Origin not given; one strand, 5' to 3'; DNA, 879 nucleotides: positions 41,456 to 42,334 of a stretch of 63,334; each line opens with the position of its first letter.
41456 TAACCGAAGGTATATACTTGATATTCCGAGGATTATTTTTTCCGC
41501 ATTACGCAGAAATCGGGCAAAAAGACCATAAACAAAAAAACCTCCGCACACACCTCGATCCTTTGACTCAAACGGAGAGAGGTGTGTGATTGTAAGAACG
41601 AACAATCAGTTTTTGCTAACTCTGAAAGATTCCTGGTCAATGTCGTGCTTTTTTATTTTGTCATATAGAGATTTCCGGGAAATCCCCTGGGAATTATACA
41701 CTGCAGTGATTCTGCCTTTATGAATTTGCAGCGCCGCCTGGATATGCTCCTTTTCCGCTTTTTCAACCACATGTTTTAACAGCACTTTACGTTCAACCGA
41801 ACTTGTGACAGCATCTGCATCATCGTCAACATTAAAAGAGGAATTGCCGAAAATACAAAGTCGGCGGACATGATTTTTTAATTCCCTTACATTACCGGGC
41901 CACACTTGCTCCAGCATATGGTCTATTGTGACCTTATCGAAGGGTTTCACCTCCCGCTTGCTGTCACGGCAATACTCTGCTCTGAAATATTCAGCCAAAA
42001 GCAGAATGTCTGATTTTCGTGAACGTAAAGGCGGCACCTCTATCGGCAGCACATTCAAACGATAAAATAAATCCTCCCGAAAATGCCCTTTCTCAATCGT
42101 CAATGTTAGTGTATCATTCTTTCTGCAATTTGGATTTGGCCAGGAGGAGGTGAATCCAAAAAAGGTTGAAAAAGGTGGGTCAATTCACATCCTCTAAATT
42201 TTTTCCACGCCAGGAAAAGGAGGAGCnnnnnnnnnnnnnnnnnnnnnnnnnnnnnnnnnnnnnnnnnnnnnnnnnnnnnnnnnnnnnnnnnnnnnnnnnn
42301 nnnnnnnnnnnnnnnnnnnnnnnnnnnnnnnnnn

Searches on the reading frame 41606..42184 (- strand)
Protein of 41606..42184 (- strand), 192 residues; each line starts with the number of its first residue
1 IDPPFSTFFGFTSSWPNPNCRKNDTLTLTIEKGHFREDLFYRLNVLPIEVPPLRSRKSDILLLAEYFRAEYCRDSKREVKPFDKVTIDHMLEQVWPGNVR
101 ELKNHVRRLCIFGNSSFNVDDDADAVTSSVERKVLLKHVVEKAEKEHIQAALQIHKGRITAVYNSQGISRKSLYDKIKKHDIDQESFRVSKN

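Call 16: search_protein_families(library=pfam, proteins=[window:41606-42184:-], max_evalue=0.001)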
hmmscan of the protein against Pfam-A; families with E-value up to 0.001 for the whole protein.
window:41606-42184:- (192 aa): 3 families
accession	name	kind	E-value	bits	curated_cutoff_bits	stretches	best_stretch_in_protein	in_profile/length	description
PF25601.1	AAA_lid_14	-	2.7e-16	59.6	27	1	54-114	1-61/87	AAA+ ATPase lid domain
PF02954.25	HTH_8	-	7.4e-07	29.2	22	1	140-180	2-42/42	Bacterial regulatory protein, Fis family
PF00158.32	Sigma54_activat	-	0.00038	20.6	20.2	1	23-49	142-168/168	Sigma-54 interaction domain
